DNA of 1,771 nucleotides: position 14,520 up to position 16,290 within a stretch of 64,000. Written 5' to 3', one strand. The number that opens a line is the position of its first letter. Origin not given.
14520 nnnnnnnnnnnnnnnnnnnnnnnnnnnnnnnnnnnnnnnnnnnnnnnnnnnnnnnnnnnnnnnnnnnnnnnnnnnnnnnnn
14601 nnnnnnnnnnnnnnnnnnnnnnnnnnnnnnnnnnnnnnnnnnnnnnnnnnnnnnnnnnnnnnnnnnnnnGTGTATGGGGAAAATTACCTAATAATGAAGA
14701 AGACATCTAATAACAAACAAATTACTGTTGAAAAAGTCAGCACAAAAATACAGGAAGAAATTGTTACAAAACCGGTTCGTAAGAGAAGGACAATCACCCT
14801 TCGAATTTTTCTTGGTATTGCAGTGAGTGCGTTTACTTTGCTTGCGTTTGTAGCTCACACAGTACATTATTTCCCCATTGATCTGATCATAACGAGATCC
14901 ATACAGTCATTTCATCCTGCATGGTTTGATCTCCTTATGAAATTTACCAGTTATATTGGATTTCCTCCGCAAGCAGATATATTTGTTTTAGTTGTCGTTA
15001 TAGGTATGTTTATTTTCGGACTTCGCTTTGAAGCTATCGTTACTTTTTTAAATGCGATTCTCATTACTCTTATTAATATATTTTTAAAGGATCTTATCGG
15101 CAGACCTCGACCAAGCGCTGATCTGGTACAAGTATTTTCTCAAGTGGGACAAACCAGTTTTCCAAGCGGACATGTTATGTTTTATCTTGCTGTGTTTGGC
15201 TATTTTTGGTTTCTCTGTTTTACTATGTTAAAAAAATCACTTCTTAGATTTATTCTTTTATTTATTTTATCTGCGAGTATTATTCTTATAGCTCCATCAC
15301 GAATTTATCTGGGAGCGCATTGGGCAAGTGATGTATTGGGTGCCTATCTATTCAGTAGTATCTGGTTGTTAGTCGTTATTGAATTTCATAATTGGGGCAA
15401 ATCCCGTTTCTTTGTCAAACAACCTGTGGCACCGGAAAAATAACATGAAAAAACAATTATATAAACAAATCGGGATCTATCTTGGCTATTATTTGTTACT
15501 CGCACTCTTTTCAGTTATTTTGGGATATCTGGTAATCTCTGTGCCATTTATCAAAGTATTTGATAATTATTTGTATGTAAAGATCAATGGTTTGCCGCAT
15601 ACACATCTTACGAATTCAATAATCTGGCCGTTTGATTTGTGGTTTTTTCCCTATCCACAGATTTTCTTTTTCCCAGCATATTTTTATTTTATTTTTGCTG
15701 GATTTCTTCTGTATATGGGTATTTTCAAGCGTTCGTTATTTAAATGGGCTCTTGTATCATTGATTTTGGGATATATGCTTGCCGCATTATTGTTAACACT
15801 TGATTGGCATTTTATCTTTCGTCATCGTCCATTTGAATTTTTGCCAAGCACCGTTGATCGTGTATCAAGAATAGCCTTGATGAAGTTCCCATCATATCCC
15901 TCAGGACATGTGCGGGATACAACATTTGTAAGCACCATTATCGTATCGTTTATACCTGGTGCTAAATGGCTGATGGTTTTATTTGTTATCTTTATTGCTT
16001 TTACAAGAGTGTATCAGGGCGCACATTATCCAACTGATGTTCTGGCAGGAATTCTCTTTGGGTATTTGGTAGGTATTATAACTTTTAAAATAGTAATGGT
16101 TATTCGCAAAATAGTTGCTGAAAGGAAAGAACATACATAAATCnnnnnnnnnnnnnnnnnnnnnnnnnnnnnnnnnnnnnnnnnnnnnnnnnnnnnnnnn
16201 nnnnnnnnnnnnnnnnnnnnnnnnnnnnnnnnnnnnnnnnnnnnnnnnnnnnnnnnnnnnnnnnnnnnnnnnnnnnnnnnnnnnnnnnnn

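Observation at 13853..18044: Compact lipid-phosphate remodelling cluster: DUF1206, two PAP2, two DAGK lipid kinases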

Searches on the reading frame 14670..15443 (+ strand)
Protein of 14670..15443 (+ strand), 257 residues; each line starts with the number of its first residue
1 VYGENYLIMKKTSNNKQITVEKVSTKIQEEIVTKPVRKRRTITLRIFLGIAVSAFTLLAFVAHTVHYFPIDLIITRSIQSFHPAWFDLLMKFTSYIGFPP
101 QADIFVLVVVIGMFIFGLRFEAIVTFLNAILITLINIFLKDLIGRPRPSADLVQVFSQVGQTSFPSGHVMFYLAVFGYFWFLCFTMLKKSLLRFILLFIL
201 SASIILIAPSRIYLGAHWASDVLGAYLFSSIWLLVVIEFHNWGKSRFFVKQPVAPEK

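Call 3: search_protein_families(library=pfam, proteins=[window:14670-15443:+], max_evalue=0.01)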
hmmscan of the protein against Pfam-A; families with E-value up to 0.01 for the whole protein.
window:14670-15443:+ (257 aa): 1 family
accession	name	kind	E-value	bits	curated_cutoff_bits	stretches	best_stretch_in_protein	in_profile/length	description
PF01569.27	PAP2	-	1.2e-18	67.5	27.2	1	127-241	6-126/130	PAP2 superfamily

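Call 4: search_protein_families(library=ncbifam, proteins=[window:14670-15443:+], max_evalue=0.01)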
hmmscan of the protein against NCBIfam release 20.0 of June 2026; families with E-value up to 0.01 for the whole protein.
window:14670-15443:+ (257 aa): 3 families
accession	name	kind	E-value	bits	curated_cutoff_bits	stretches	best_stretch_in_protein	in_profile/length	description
NF008813.0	PRK11837.1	equivalog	5.6e-07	29.7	229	1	124-231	62-163/202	undecaprenyl-diphosphate phosphatase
NF047884.1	UdeprDiPSep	equivalog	3e-06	27.3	250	1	84-239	39-186/188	undecaprenyl-diphosphatase SepP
NF007975.0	PRK10699.1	equivalog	1.7e-05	24.4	261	1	162-237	157-225/254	phosphatidylglycerophosphatase B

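Call 66: search_solved_structures(query=window:14694-15443:+, max_evalue=1)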
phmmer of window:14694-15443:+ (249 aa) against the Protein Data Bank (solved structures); distinct sequences matched with E-value up to 1: 4.
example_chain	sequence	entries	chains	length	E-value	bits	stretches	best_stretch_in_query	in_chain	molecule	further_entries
5jki_A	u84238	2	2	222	6.3e-11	45.7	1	47-228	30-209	Putative lipid phosphate phosphatase YodM | Phosphatidylglycerophosphatase B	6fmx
4px7_A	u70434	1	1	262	0.00075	22.5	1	154-229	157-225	Phosphatidylglycerophosphatase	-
5jwy_A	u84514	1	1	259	0.0009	22.2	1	154-229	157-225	Phosphatidylglycerophosphatase B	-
8bm3_A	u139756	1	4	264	0.021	17.7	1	154-229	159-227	Phosphatidylglycerophosphatase B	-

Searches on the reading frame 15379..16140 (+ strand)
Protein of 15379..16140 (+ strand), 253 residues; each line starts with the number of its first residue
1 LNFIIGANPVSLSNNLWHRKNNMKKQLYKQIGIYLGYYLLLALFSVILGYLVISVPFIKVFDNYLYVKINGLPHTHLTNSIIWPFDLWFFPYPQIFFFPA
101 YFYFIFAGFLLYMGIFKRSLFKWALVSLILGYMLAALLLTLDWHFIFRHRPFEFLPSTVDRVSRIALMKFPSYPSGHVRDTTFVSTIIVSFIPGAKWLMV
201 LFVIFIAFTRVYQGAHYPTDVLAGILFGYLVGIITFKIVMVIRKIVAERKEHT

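Call 3: search_protein_families(library=pfam, proteins=[window:15379-16140:+], max_evalue=0.01)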
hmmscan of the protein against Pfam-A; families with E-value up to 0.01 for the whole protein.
window:15379-16140:+ (253 aa): 3 families
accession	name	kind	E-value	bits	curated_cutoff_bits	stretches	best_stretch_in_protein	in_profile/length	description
PF01569.27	PAP2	-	6.6e-16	58.7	27.2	1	126-239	3-125/130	PAP2 superfamily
PF14378.12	PAP2_3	-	1e-05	25.9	27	1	169-230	123-186/190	PAP2 superfamily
PF14360.12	PAP2_C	-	2.3e-05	25.3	27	1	175-231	8-68/74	PAP2 superfamily C-terminal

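Call 4: search_protein_families(library=ncbifam, proteins=[window:15379-16140:+], max_evalue=0.01)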
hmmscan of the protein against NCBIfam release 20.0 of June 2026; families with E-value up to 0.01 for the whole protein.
window:15379-16140:+ (253 aa): 2 families
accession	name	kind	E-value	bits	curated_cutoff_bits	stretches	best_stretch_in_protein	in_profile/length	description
NF047884.1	UdeprDiPSep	equivalog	3.8e-09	36.7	250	1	101-237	55-185/188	undecaprenyl-diphosphatase SepP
NF008813.0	PRK11837.1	equivalog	0.00018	21.5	229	1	171-239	103-171/202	undecaprenyl-diphosphate phosphatase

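Call 67: search_solved_structures(query=window:15445-16140:+, max_evalue=1)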
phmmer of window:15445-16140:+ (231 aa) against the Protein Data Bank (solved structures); distinct sequences matched with E-value up to 1: 14.
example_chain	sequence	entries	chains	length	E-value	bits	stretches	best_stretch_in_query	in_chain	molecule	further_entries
6ebu_A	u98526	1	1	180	8e-09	39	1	71-215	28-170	LpxE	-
7f17_A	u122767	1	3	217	0.00077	22.7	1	112-202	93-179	Acid phosphatase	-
21nw_A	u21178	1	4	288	0.004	20.3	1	171-214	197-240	Phospholipid phosphatase 2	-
7f18_A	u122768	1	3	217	0.0069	19.5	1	111-202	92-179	Acid phosphatase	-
2akc_A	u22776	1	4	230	0.0072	19.5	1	123-223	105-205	class A nonspecific acid phosphatase PhoN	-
2a96_A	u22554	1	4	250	0.0083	19.3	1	123-223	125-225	class A nonspecific acid phosphatase PhoN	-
2ipb_A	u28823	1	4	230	0.018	18.1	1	123-223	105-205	Class A nonspecific acid phosphatase PhoN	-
8yc1_A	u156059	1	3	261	0.038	17.1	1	123-208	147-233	Acid phosphatase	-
1iw8_A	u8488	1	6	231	0.044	16.9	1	123-209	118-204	acid phosphatase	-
1d2t_A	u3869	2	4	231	0.14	15.3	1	123-209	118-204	ACID PHOSPHATASE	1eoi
9jq0_A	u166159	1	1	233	0.24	14.5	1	125-209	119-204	Acid phosphatase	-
25qp_A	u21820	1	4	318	0.26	14.4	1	173-212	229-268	Phospholipid phosphatase 3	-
5jki_A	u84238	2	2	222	0.66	13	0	150-211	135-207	Putative lipid phosphate phosphatase YodM | Phosphatidylglycerophosphatase B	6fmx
9qcj_A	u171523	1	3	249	0.75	12.9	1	122-207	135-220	Major phosphate-irrepressible acid phosphatase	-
